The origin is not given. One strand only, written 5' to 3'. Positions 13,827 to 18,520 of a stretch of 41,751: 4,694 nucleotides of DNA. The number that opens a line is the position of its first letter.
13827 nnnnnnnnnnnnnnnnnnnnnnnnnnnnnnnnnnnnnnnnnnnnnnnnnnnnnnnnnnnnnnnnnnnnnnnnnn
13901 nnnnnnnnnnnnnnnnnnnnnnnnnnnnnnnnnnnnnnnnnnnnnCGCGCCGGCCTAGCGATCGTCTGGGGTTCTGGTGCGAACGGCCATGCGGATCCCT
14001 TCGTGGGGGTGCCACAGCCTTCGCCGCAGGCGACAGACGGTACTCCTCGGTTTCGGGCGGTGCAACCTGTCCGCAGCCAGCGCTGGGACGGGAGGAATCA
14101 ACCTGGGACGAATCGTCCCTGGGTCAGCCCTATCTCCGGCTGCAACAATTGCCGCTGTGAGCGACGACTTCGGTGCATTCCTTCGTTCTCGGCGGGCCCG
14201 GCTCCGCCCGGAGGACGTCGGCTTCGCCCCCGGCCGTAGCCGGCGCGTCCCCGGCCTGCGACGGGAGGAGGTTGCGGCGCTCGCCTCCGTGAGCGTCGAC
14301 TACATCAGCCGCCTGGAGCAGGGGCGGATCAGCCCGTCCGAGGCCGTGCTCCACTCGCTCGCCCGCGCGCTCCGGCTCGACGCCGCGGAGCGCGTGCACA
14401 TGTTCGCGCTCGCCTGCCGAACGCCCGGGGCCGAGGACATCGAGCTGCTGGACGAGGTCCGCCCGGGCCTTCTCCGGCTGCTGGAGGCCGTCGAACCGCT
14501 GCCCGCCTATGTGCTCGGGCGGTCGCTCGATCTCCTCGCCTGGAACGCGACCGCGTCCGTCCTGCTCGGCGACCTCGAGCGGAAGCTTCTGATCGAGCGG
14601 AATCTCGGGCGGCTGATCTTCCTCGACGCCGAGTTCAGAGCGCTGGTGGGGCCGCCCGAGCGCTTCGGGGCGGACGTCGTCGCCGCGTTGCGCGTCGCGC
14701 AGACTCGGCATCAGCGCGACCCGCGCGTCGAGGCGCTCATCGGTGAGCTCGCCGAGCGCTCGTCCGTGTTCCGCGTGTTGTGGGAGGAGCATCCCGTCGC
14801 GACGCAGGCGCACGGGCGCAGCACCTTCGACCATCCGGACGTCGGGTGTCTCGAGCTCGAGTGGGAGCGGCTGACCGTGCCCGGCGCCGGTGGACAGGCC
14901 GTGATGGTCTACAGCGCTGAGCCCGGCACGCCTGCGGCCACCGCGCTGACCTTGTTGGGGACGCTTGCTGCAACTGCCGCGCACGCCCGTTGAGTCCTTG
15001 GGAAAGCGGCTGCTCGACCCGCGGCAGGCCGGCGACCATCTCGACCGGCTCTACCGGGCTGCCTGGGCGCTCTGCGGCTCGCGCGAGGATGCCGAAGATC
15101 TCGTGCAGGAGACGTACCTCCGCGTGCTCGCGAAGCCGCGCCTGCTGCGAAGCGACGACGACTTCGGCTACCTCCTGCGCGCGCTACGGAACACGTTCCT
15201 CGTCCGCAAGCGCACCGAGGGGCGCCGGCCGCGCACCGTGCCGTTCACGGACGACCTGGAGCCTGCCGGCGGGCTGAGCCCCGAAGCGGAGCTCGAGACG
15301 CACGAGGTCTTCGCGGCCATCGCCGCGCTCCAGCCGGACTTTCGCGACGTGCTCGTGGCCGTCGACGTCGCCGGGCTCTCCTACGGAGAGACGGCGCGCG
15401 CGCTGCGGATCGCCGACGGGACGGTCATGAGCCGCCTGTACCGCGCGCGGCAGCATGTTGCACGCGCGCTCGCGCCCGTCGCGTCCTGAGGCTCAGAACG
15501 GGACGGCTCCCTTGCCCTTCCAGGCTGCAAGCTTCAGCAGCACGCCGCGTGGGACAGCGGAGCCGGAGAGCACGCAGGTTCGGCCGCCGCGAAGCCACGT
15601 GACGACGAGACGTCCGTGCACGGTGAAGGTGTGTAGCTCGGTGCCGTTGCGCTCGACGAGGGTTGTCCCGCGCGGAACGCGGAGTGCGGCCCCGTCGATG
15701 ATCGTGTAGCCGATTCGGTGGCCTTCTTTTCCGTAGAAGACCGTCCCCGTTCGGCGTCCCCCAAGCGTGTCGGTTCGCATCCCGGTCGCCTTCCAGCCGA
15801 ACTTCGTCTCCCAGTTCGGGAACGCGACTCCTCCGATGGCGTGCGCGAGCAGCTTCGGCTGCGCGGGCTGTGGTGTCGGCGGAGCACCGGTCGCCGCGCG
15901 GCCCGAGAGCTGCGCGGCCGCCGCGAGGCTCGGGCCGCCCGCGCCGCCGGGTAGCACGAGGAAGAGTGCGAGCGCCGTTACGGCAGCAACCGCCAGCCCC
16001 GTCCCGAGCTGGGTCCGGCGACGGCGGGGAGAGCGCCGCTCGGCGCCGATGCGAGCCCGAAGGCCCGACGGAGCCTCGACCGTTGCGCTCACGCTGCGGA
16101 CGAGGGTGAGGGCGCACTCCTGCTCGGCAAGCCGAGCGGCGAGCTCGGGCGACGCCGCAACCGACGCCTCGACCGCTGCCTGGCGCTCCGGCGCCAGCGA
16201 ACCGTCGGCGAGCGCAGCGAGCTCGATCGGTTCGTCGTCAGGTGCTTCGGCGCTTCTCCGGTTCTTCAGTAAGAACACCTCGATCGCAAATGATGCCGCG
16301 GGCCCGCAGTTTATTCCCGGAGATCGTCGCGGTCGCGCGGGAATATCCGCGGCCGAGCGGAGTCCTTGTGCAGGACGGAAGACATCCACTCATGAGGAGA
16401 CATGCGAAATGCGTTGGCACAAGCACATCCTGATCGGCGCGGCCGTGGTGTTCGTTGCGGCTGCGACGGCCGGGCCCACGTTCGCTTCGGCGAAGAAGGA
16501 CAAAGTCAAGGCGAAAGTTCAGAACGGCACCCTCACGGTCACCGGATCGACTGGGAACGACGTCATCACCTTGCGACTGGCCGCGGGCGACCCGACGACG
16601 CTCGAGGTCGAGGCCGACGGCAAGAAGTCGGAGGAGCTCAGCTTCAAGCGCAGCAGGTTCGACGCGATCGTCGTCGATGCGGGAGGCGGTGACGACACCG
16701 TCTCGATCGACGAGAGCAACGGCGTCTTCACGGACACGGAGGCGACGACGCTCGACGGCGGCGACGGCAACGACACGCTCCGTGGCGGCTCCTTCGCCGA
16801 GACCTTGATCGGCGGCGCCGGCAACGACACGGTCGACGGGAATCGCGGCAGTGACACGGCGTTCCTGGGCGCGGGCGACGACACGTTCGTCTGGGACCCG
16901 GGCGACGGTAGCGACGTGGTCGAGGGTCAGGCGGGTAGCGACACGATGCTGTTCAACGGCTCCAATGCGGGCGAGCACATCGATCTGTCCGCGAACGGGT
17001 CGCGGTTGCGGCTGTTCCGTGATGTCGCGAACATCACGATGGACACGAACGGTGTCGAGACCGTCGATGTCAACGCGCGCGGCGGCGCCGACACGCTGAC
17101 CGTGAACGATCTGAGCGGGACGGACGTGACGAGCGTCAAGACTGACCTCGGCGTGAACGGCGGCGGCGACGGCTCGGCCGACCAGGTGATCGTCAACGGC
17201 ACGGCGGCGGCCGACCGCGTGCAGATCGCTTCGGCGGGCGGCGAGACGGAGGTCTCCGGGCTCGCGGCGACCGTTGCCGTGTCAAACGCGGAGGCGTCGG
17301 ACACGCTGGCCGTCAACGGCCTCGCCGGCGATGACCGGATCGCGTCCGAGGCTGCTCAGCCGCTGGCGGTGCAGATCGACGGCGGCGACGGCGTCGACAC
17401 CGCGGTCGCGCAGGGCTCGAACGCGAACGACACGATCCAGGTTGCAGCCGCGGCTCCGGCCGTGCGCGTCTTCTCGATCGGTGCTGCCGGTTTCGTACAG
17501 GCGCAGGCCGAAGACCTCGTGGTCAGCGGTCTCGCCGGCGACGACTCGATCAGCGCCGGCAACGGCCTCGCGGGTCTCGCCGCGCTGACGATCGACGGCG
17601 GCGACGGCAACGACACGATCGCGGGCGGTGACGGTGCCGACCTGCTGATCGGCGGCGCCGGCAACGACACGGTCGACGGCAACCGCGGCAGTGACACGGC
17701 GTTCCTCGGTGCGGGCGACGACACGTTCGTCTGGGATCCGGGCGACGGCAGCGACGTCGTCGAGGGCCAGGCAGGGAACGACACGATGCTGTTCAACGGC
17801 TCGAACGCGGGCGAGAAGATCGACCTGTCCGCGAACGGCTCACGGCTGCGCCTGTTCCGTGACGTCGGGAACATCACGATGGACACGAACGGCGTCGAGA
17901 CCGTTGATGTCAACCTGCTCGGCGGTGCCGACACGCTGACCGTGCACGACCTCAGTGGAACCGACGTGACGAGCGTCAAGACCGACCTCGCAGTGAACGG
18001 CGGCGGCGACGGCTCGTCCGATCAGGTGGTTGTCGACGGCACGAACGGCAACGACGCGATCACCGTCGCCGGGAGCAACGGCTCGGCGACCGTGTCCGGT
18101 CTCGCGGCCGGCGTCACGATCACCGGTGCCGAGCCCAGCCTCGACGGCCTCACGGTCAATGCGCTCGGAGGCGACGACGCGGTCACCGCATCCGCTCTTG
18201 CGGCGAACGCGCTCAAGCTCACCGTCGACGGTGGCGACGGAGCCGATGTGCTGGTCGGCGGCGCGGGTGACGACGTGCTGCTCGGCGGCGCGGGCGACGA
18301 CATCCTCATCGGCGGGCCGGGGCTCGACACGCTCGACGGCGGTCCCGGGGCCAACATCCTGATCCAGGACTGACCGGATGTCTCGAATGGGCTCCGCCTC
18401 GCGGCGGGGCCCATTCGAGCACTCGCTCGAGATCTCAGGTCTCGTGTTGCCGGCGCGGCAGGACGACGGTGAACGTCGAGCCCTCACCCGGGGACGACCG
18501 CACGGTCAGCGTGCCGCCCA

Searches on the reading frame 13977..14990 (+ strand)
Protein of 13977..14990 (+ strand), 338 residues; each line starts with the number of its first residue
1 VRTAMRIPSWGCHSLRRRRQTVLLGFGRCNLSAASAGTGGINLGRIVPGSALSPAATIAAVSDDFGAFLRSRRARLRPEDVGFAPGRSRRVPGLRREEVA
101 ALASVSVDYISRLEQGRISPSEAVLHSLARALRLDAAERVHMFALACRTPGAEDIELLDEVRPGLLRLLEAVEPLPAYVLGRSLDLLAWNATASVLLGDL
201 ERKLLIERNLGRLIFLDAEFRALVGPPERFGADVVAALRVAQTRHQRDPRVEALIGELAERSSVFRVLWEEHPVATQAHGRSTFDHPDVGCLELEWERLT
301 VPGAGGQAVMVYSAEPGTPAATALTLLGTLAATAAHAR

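Call 3: search_protein_families(library=pfam, proteins=[window:13977-14990:+], max_evalue=0.01)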
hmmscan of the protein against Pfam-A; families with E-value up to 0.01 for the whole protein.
window:13977-14990:+ (338 aa): 4 families
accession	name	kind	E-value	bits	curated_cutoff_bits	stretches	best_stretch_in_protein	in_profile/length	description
PF17765.7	MLTR_LBD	-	2.1e-50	171.5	26.3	1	161-327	1-168/168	MmyB-like transcription regulator ligand binding domain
PF13560.12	HTH_31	-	7.6e-16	58.6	27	1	64-141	1-63/64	Helix-turn-helix domain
PF01381.28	HTH_3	-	5.3e-08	33.2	23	1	93-137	9-53/55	Helix-turn-helix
PF13413.12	HTH_25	-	0.0066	16.7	24.6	0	89-138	6-61/62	Helix-turn-helix domain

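Call 11: search_protein_families(library=padloc, proteins=[window:13977-14990:+], max_evalue=0.01)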
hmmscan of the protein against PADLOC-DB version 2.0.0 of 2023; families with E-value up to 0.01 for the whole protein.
window:13977-14990:+ (338 aa): 5 families
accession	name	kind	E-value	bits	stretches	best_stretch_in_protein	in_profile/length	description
PDLC02926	HTH_VI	-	1.8e-05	22.9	1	89-136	10-57/92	-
PDLC03955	RmrA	-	0.00025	18.4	1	87-135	27-75/371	-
PDLC04142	capH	-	0.0019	17.2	1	92-135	18-60/103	capH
PDLC03949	RmrA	-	0.0021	15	1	89-135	11-57/363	-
PDLC03952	RmrA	-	0.0078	13.1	0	88-133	30-75/395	-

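Call 12: search_protein_families(library=ncbifam, proteins=[window:13977-14990:+], max_evalue=0.01)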
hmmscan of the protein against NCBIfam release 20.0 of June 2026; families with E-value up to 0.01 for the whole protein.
window:13977-14990:+ (338 aa): 3 families
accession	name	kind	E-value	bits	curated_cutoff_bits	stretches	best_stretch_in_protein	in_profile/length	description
NF006015.0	PRK08154.1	subfamily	0.00022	20.5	204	1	88-138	38-88/314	anaerobic benzoate catabolism transcriptional regulator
TIGR03070.1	couple_hipB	subfamily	0.0011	18.9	71.65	0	89-125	11-47/58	type II toxin-antitoxin system Y4mF family antitoxin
NF041677.1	trans_regClgR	equivalog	0.0032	17.5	170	1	87-134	15-62/113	transcriptional regulator ClgR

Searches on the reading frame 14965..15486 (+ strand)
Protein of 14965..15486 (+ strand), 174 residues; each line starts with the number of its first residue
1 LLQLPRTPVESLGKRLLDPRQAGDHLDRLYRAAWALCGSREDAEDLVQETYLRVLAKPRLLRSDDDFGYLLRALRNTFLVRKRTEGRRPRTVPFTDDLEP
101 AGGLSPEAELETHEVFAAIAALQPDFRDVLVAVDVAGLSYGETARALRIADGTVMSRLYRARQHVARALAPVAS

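Call 38: search_protein_families(library=pfam, proteins=[window:14965-15486:+], max_evalue=0.001)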
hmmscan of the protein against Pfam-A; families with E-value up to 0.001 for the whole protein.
window:14965-15486:+ (174 aa): 5 families
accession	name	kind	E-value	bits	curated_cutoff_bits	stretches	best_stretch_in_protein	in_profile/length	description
PF08281.18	Sigma70_r4_2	-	2.7e-11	43.4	25.7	1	115-164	4-53/54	Sigma-70, region 4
PF04542.20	Sigma70_r2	-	6.5e-10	39.1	24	1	24-87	4-70/71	Sigma-70 region 2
PF04545.22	Sigma70_r4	-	9.6e-06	25.5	24.1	1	118-165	1-48/50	Sigma-70, region 4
PF22029.2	PhyR_sigma2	-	1.4e-05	25.5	27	1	24-66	3-45/55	Sigma2 domain of PhyR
PF07638.17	Sigma70_ECF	-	0.00055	20.3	21.1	0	40-169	46-183/185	ECF sigma factor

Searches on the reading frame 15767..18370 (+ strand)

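Call 38: search_protein_families(library=pfam, proteins=[window:15767-18370:+], max_evalue=0.001)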
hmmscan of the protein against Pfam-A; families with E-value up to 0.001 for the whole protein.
window:15767-18370:+ (868 aa): 2 families
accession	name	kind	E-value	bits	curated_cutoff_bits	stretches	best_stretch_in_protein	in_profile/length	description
PF00353.25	HemolysinCabind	-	1e-25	89.7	23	5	821-856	1-36/36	RTX calcium-binding nonapeptide repeat (4 copies)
PF19765.4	DUF6252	-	8.7e-05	23.2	27.2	0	245-317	17-88/124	Family of unknown function (DUF6252)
